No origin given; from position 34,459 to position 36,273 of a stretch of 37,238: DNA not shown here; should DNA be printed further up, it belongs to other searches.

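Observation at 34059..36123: Two-gene methyltransferase cassette wedged between translationally coupled genes of a leu-like metabolic operon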

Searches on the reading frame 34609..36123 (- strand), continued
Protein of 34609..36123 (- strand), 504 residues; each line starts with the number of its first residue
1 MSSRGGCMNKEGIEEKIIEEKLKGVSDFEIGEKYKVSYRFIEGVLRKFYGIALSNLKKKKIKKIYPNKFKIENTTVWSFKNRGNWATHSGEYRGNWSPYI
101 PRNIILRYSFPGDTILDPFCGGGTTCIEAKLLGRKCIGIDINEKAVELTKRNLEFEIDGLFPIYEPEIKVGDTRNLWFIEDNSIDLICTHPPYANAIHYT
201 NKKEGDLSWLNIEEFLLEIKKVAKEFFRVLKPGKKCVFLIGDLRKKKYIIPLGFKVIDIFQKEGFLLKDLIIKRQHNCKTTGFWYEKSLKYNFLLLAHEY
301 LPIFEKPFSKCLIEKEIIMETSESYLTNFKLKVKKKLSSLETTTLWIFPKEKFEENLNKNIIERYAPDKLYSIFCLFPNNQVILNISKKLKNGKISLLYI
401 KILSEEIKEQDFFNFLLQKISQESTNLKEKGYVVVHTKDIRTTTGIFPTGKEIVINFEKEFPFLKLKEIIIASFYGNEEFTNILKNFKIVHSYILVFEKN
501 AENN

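Call 17: find_homologous_proteins(query=window:34609-36102:-, max_evalue=0.00001)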
Query window:34609-36102:- (497 aa): 2578 proteins with E <= 0.00001 among 8000 candidates; the best 120 are listed.
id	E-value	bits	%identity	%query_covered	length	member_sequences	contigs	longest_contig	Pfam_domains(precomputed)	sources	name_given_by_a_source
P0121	0.0e+0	1029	92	100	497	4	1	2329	PF13847.13,PF13649.13,PF01170.25,PF09445.17,PF08241.19,PF01555.25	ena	-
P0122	0.0e+0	1026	92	97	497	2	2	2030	PF13847.13,PF13649.13,PF01170.25,PF09445.17,PF08241.19,PF01555.25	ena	-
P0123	1.9e-206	705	65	96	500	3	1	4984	PF13847.13,PF03602.22,PF13649.13,PF02086.22,PF01170.25,PF09445.17,PF08241.19,PF01555.25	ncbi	ncbi:MAG: TRM11 family SAM-dependent methyltransferase [Candidatus Ratteibacteria bacterium]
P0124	8.9e-182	623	60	96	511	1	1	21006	PF13847.13,PF03602.22,PF13649.13,PF01170.25,PF09445.17,PF08241.19,PF01555.25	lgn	-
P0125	8.9e-177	607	59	99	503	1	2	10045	PF13847.13,PF03602.22,PF13649.13,PF01170.25,PF09445.17,PF08241.19,PF01555.25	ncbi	-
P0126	8.0e-175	601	58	99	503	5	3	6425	PF13847.13,PF03602.22,PF13649.13,PF01170.25,PF09445.17,PF08241.19,PF01555.25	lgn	-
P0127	4.4e-165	568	54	98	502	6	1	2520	PF13847.13,PF13649.13,PF01170.25,PF08241.19,PF01555.25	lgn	-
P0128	6.2e-163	561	55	99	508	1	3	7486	PF13847.13,PF13649.13,PF01170.25,PF02475.24,PF09445.17,PF08241.19,PF01555.25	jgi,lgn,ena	-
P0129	1.1e-162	560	53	98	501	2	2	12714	PF13847.13,PF13649.13,PF01170.25,PF09445.17,PF08241.19,PF01555.25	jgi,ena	-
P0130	1.9e-162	560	53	98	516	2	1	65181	PF13847.13,PF13649.13,PF01170.25,PF08241.19,PF01555.25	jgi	jgi:DNA modification methylase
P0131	6.7e-162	558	53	98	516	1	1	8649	PF13847.13,PF03602.22,PF13649.13,PF01170.25,PF09445.17,PF08241.19,PF01555.25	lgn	-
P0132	8.9e-162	558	54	96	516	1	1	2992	PF13847.13,PF06325.20,PF13649.13,PF01170.25,PF02475.24,PF09445.17,PF01555.25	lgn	-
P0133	2.1e-161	556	55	98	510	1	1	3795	PF13847.13,PF03602.22,PF13649.13,PF01170.25,PF02475.24,PF08241.19,PF01555.25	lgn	-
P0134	4.4e-161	555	54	99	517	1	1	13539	PF13847.13,PF06325.20,PF13649.13,PF01170.25,PF02475.24,PF09445.17,PF08241.19,PF01555.25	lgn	-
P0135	1.1e-160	554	54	99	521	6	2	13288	PF13847.13,PF13649.13,PF01170.25,PF02475.24,PF09445.17,PF08241.19,PF01555.25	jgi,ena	-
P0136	7.1e-160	551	50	99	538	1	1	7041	PF13847.13,PF13649.13,PF01170.25,PF08241.19,PF01555.25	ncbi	-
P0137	8.5e-160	551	53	98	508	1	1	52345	PF13847.13,PF13649.13,PF01170.25,PF08241.19,PF01555.25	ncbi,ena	-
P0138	1.1e-159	551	54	97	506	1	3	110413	PF13847.13,PF06325.20,PF03602.22,PF13649.13,PF01170.25,PF02475.24,PF09445.17,PF08241.19,PF01555.25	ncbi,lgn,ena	-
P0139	5.2e-159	548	53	99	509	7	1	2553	PF13847.13,PF13649.13,PF01170.25,PF02475.24,PF09445.17,PF08241.19,PF01555.25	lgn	-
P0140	7.4e-159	548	52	98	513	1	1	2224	PF13847.13,PF13649.13,PF01170.25,PF08241.19,PF01555.25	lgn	-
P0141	8.1e-159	548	55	97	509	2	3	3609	PF13847.13,PF06325.20,PF03602.22,PF13649.13,PF01170.25,PF02475.24,PF09445.17,PF08241.19,PF01555.25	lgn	-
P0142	8.9e-159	548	53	98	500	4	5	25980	PF13847.13,PF13649.13,PF01170.25,PF08241.19,PF01555.25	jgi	jgi:DNA modification methylase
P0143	1.2e-158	547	52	99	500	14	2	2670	PF13847.13,PF13649.13,PF01170.25,PF02475.24,PF08241.19,PF01555.25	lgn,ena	-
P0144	2.0e-158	546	51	98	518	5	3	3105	PF13847.13,PF13649.13,PF01170.25,PF02475.24,PF09445.17,PF08241.19,PF01555.25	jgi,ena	-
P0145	2.8e-158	546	52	99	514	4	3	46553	PF13847.13,PF03602.22,PF13649.13,PF01170.25,PF08241.19,PF01555.25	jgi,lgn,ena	-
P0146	3.9e-158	546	52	98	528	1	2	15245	PF13847.13,PF13649.13,PF01170.25,PF02475.24,PF09445.17,PF08241.19,PF01555.25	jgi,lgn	jgi:DNA modification methylase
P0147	5.3e-158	545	51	98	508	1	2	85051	PF13847.13,PF13649.13,PF01170.25,PF08241.19,PF01555.25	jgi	jgi:DNA modification methylase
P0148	5.8e-158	545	54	99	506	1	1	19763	PF13847.13,PF13649.13,PF01170.25,PF08241.19,PF01555.25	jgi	-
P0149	5.8e-158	545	54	98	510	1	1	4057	PF13847.13,PF06325.20,PF13649.13,PF01170.25,PF09445.17,PF08241.19,PF01555.25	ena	-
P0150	7.2e-158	545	50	99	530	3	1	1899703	PF13847.13,PF13649.13,PF01170.25,PF08241.19,PF01555.25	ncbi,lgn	ncbi:hypothetical protein TdN_10610 [Thermodesulfovibrio sp. TK110]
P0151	9.0e-158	544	52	97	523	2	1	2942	PF13847.13,PF13489.13,PF13649.13,PF01170.25,PF08241.19,PF01555.25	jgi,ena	-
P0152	9.1e-158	544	51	98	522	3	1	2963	PF13847.13,PF13649.13,PF01170.25,PF02475.24,PF09445.17,PF08241.19,PF01555.25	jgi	-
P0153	9.2e-158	544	52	99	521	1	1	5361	PF13847.13,PF13649.13,PF01170.25,PF08241.19,PF01555.25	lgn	-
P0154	1.2e-157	544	52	99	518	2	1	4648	PF13847.13,PF13649.13,PF01170.25,PF02475.24,PF09445.17,PF08241.19,PF01555.25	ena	-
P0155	2.0e-157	543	52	99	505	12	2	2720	PF13847.13,PF13649.13,PF01170.25,PF02475.24,PF09445.17,PF08241.19,PF01555.25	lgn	-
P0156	2.7e-157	543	53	98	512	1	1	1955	PF13847.13,PF06325.20,PF13649.13,PF01170.25,PF09445.17,PF08241.19,PF01555.25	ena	-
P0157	2.9e-157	543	52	98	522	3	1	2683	PF13847.13,PF13649.13,PF08241.19,PF01555.25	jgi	-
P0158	3.6e-157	542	54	99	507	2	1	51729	PF13847.13,PF03602.22,PF13649.13,PF01170.25,PF08241.19,PF01555.25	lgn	-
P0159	4.2e-157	542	52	99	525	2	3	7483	PF13649.13,PF01170.25,PF09445.17,PF08241.19,PF01555.25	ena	-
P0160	4.5e-157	542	52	98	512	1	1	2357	PF13847.13,PF06325.20,PF13649.13,PF01170.25,PF08241.19,PF01555.25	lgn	-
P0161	4.7e-157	542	52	99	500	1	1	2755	PF13847.13,PF06325.20,PF03602.22,PF13649.13,PF01170.25,PF08241.19,PF01555.25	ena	-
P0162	4.9e-157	542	51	99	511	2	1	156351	PF13847.13,PF13649.13,PF01170.25,PF09445.17,PF08241.19,PF01555.25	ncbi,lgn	ncbi:MAG: DNA methyltransferase [candidate division WOR-3 bacterium]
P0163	4.9e-157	542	52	98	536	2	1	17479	PF13847.13,PF13649.13,PF01170.25,PF08241.19,PF01555.25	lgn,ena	-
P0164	5.7e-157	542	54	99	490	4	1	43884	PF13847.13,PF13649.13,PF01170.25,PF09445.17,PF08241.19,PF01555.25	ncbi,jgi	-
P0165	8.7e-157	541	52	98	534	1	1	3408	PF13847.13,PF13649.13,PF01170.25,PF08241.19,PF01555.25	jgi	jgi:DNA modification methylase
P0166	9.8e-157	541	51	98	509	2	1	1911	PF13847.13,PF06325.20,PF03602.22,PF13649.13,PF01170.25,PF09445.17,PF08241.19,PF01555.25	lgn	-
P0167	1.1e-156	541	54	99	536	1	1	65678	PF13847.13,PF06325.20,PF13649.13,PF08241.19,PF01555.25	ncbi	-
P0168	1.1e-156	541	51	98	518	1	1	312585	PF13847.13,PF13649.13,PF01170.25,PF02475.24,PF09445.17,PF08241.19,PF01555.25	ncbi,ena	-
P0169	1.1e-156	541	51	98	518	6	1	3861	PF13847.13,PF13649.13,PF01170.25,PF02475.24,PF09445.17,PF08241.19,PF01555.25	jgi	-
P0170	1.3e-156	540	51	98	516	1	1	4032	PF13847.13,PF06325.20,PF13649.13,PF01170.25,PF08241.19,PF01555.25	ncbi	ncbi:MAG: hypothetical protein Fur0020_13250 [Thermodesulfovibrionia bacterium]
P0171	1.4e-156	540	52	96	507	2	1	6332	PF13847.13,PF03602.22,PF13649.13,PF01170.25,PF09445.17,PF08241.19,PF01555.25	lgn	-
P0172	1.4e-156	540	52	99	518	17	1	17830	PF13847.13,PF13649.13,PF01170.25,PF02475.24,PF09445.17,PF08241.19,PF01555.25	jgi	-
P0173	1.4e-156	540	53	97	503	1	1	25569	PF13847.13,PF06325.20,PF03602.22,PF13649.13,PF01170.25,PF02475.24,PF09445.17,PF08241.19,PF01555.25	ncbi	-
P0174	2.0e-156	540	51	99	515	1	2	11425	PF13847.13,PF13649.13,PF01170.25,PF09445.17,PF08241.19,PF01555.25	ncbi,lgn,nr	ncbi:methyltransferase domain-containing protein [bacterium]|nr:methyltransferase domain-containing 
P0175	2.0e-156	540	52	99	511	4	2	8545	PF13847.13,PF13649.13,PF01170.25,PF09445.17,PF08241.19,PF01555.25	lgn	-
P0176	2.2e-156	540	53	99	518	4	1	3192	PF13847.13,PF13649.13,PF01170.25,PF09445.17,PF08241.19,PF01555.25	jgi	-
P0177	3.9e-156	539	52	98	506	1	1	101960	PF13847.13,PF06325.20,PF13649.13,PF01170.25,PF02475.24,PF09445.17,PF08241.19,PF01555.25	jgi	-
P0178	5.5e-156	538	52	99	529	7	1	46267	PF13847.13,PF13649.13,PF01170.25,PF08241.19,PF01555.25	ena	-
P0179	5.6e-156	538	52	98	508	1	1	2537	PF13847.13,PF06325.20,PF03602.22,PF13649.13,PF01170.25,PF09445.17,PF08241.19,PF01555.25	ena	-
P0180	6.8e-156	538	50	98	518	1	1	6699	PF13847.13,PF13649.13,PF01170.25,PF02475.24,PF08241.19,PF01555.25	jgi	-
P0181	7.6e-156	538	51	98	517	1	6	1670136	PF13847.13,PF13649.13,PF01170.25,PF02475.24,PF09445.17,PF08241.19,PF01555.25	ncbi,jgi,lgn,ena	-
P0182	1.1e-155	537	52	98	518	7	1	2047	PF13847.13,PF13649.13,PF02475.24,PF08241.19,PF01555.25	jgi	-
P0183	1.2e-155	537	52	99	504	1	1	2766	PF13847.13,PF13649.13,PF01170.25,PF09445.17,PF08241.19,PF01555.25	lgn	-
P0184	1.3e-155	537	50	98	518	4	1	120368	PF13847.13,PF13649.13,PF01170.25,PF02475.24,PF09445.17,PF08241.19,PF01555.25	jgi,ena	-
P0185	1.4e-155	537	51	99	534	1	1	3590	PF13847.13,PF13649.13,PF01170.25,PF02475.24,PF09445.17,PF08241.19,PF01555.25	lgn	-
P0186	2.0e-155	537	54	98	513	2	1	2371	PF13847.13,PF06325.20,PF13649.13,PF01170.25,PF02475.24,PF09445.17,PF08241.19,PF01555.25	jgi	-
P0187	2.1e-155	537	51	98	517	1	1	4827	PF13847.13,PF06325.20,PF13649.13,PF01170.25,PF02475.24,PF09445.17,PF08241.19,PF01555.25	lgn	-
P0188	2.2e-155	536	52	98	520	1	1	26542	PF13847.13,PF13649.13,PF01170.25,PF02475.24,PF09445.17,PF08241.19,PF01555.25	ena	-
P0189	2.3e-155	536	52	98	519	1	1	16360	PF13847.13,PF13649.13,PF01170.25,PF09445.17,PF08241.19,PF01555.25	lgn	-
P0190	2.3e-155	536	53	99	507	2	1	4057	PF13847.13,PF13649.13,PF01170.25,PF09445.17,PF08241.19,PF01555.25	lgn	-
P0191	2.8e-155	536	52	99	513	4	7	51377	PF13847.13,PF13649.13,PF01170.25,PF02475.24,PF09445.17,PF08241.19,PF01555.25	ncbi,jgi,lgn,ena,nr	ncbi:MAG TPA: DNA methyltransferase [bacterium]|nr:DNA methyltransferase [bacterium]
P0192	4.0e-155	536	51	98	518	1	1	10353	PF13847.13,PF13649.13,PF01170.25,PF02475.24,PF09445.17,PF08241.19,PF01555.25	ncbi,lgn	-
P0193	4.1e-155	536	52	98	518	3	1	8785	PF13847.13,PF03602.22,PF13649.13,PF01170.25,PF02475.24,PF09445.17,PF08241.19,PF01555.25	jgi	-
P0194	4.1e-155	536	50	99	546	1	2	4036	PF13847.13,PF13649.13,PF01170.25,PF09445.17,PF08241.19,PF01555.25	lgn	-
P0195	4.5e-155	535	52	99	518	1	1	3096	PF13847.13,PF13649.13,PF01170.25,PF08241.19,PF01555.25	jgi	-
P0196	6.2e-155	535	52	98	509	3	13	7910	PF13847.13,PF03602.22,PF13649.13,PF02475.24,PF08241.19,PF01555.25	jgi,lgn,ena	-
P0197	8.5e-155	534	51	100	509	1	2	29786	PF13847.13,PF13649.13,PF01170.25,PF08241.19,PF01555.25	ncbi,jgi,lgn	-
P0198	8.5e-155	534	52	98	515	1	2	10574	PF13847.13,PF13649.13,PF01170.25,PF02475.24,PF09445.17,PF08241.19,PF01555.25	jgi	-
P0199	9.0e-155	534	53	99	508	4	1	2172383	PF13847.13,PF06325.20,PF13649.13,PF01170.25,PF02475.24,PF09445.17,PF08241.19,PF01555.25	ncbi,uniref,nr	ncbi:hypothetical protein TISLANDTSLP1_03830 [Thermodesulfovibrio yellowstonii]|uniref:DNA methylase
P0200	9.3e-155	534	51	99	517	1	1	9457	PF13847.13,PF13649.13,PF01170.25,PF09445.17,PF08241.19,PF01555.25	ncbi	-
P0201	1.1e-154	534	51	98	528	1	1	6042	PF01170.25,PF01555.25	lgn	-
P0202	1.1e-154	534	50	98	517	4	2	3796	PF13847.13,PF13649.13,PF01170.25,PF02475.24,PF08241.19,PF01555.25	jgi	-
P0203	1.1e-154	534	50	98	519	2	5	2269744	PF13847.13,PF13649.13,PF01170.25,PF02475.24,PF08241.19,PF01555.25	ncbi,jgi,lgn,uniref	ncbi:DNA methyltransferase [Thermatribacter velox]|jgi:DNA modification methylase|uniref:DNA methylt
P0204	1.2e-154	534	52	98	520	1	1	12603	PF13847.13,PF13649.13,PF01170.25,PF02475.24,PF08241.19,PF01555.25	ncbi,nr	ncbi:MAG: DNA methyltransferase [bacterium]|nr:DNA methyltransferase [bacterium]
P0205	1.2e-154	534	51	96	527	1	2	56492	PF13847.13,PF13649.13,PF01170.25,PF02475.24,PF09445.17,PF08241.19,PF01555.25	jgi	jgi:DNA modification methylase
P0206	1.4e-154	534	53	99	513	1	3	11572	PF13847.13,PF06325.20,PF13649.13,PF01170.25,PF02475.24,PF09445.17,PF08241.19,PF01555.25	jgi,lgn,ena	-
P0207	1.5e-154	534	51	99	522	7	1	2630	PF13847.13,PF13649.13,PF01170.25,PF08241.19,PF01555.25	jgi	-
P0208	1.6e-154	534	51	99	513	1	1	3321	PF13847.13,PF13649.13,PF01170.25,PF02475.24,PF08241.19,PF01555.25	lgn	-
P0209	1.6e-154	534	51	96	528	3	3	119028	PF13847.13,PF13649.13,PF01170.25,PF02475.24,PF09445.17,PF08241.19,PF01555.25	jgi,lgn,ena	-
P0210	1.8e-154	533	51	98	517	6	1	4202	PF13847.13,PF13649.13,PF01170.25,PF02475.24,PF08241.19,PF01555.25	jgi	-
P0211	2.5e-154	533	52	99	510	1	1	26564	PF13847.13,PF13649.13,PF01170.25,PF02475.24,PF09445.17,PF08241.19,PF01555.25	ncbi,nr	ncbi:MAG: DNA methyltransferase [Thermodesulfovibrio sp.]|nr:DNA methyltransferase [Thermodesulfovib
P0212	2.5e-154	533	50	98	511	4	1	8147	PF13847.13,PF13649.13,PF01170.25,PF02475.24,PF09445.17,PF08241.19,PF01555.25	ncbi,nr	ncbi:methyltransferase domain-containing protein, partial [Peptococcaceae bacterium]|nr:methyltransf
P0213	3.0e-154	533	51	98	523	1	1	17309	PF13847.13,PF13649.13,PF01170.25,PF02475.24,PF09445.17,PF08241.19,PF01555.25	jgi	-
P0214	3.3e-154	533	51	99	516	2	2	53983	PF13847.13,PF06325.20,PF03602.22,PF13649.13,PF01170.25,PF02475.24,PF09445.17,PF08241.19,PF01555.25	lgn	-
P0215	3.5e-154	532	50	99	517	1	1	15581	PF13847.13,PF06325.20,PF13649.13,PF01170.25,PF09445.17,PF08241.19,PF01555.25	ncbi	-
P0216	3.9e-154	532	51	98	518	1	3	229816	PF13847.13,PF13649.13,PF01170.25,PF02475.24,PF09445.17,PF08241.19,PF01555.25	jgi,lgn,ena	-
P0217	4.1e-154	532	52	99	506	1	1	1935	PF13847.13,PF01170.25,PF01555.25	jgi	jgi:DNA modification methylase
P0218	4.5e-154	532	52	98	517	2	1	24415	PF13847.13,PF06325.20,PF13649.13,PF01170.25,PF02475.24,PF09445.17,PF08241.19,PF01555.25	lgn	-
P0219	4.5e-154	532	51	99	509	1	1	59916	PF13847.13,PF13649.13,PF01170.25,PF02475.24,PF09445.17,PF08241.19,PF01555.25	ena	-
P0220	4.6e-154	532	51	98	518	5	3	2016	PF13847.13,PF13649.13,PF01170.25,PF02475.24,PF08241.19,PF01555.25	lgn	-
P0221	5.0e-154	532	51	98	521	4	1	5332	PF13847.13,PF13649.13,PF01170.25,PF02475.24,PF09445.17,PF08241.19,PF01555.25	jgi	jgi:DNA modification methylase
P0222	5.0e-154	532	52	99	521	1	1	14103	PF13847.13,PF13649.13,PF01170.25,PF02475.24,PF09445.17,PF08241.19,PF01555.25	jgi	-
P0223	7.7e-154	531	50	98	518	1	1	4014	PF13847.13,PF13649.13,PF01170.25,PF09445.17,PF08241.19,PF01555.25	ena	-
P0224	8.0e-154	531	51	98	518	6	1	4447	PF13847.13,PF13649.13,PF01170.25,PF02475.24,PF09445.17,PF08241.19,PF01555.25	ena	-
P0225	9.4e-154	531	51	99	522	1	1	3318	PF13847.13,PF13649.13,PF01170.25,PF09445.17,PF08241.19,PF01555.25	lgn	-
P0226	9.5e-154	531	49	97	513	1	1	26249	PF13847.13,PF03602.22,PF13649.13,PF01170.25,PF09445.17,PF08241.19,PF01555.25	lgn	-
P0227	1.1e-153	531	51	98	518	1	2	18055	PF13847.13,PF13649.13,PF01170.25,PF02475.24,PF09445.17,PF08241.19,PF01555.25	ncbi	-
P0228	1.2e-153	531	53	97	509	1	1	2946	PF13847.13,PF06325.20,PF13649.13,PF01170.25,PF02475.24,PF09445.17,PF08241.19,PF01555.25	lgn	-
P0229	1.3e-153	531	50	98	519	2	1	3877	PF13847.13,PF13649.13,PF01170.25,PF09445.17,PF08241.19,PF01555.25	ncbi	-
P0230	1.4e-153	531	51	99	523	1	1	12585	PF13847.13,PF13649.13,PF01170.25,PF02475.24,PF09445.17,PF08241.19,PF01555.25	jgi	jgi:DNA modification methylase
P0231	1.4e-153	531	50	99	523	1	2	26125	PF13847.13,PF06325.20,PF13649.13,PF01170.25,PF02475.24,PF08241.19,PF01555.25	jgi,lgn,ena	-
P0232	1.6e-153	530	53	99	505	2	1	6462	PF13847.13,PF13649.13,PF01170.25,PF08241.19,PF01555.25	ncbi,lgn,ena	-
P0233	1.6e-153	530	50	98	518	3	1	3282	PF13847.13,PF06325.20,PF13649.13,PF01170.25,PF02475.24,PF08241.19,PF01555.25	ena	-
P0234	1.7e-153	530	51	99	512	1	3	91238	PF13847.13,PF13649.13,PF01170.25,PF08241.19,PF01555.25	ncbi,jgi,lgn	ncbi:MAG: DNA methyltransferase [Bacillota bacterium]|jgi:DNA modification methylase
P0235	1.7e-153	530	50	99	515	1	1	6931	PF13847.13,PF13649.13,PF01170.25,PF09445.17,PF08241.19,PF01555.25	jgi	jgi:DNA modification methylase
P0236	2.2e-153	530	50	98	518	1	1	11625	PF13847.13,PF06325.20,PF13649.13,PF01170.25,PF02475.24,PF09445.17,PF08241.19,PF01555.25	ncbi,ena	-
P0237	2.9e-153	529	50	99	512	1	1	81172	PF13847.13,PF13649.13,PF01170.25,PF08241.19,PF01555.25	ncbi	ncbi:MAG: DNA methyltransferase [Nitrospirota bacterium]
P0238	3.0e-153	529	51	98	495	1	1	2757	PF13847.13,PF06325.20,PF03602.22,PF13649.13,PF01170.25,PF08241.19,PF01555.25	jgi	jgi:DNA modification methylase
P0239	3.1e-153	529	51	98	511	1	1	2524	PF13847.13,PF13649.13,PF01170.25,PF02475.24,PF09445.17,PF08241.19,PF01555.25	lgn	-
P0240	3.2e-153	529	50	98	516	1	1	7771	PF13847.13,PF03602.22,PF13649.13,PF01170.25,PF02475.24,PF09445.17,PF08241.19,PF01555.25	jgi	-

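Call 25: find_encoding_contigs(protein=P0199, flank=5000, max_places=1)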
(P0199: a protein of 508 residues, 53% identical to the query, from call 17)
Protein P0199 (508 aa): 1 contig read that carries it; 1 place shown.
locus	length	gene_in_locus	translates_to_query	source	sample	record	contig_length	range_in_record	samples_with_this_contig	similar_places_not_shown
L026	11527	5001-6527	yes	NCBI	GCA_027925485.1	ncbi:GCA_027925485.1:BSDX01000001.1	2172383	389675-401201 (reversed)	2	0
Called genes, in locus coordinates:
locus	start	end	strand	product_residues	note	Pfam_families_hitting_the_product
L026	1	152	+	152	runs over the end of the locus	PF01751:Toprim (weak)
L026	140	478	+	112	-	PF08378:NERD, PF02021:UPF0102, PF01939:NucS_C (weak)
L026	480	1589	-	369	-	PF03739:LptF_LptG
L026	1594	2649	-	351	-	PF03739:LptF_LptG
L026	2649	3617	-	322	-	PF01380:SIS, PF00571:CBS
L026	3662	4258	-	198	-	PF13489:Methyltransf_23, PF13847:Methyltransf_31, PF08241:Methyltransf_11, PF08242:Methyltransf_12, PF13649:Methyltransf_25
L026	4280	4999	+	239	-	PF00977:His_biosynth, PF01207:Dus (faint)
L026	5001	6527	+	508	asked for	PF01555:N6_N4_Mtase, PF02475:TRM5-TYW2_MTfase (weak), PF01170:UPF0020 (weak), PF06325:PrmA (weak), PF13847:Methyltransf_31, PF08241:Methyltransf_11 (weak), PF13649:Methyltransf_25 (weak), PF01555:N6_N4_Mtase, +1 more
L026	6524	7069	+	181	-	-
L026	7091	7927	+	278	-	PF00977:His_biosynth, PF03060:NMO (faint)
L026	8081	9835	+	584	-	PF02554:CstA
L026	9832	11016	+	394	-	PF01266:DAO, PF13450:NAD_binding_8 (faint)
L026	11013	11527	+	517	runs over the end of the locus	PF13238:AAA_18 (weak), PF13671:AAA_33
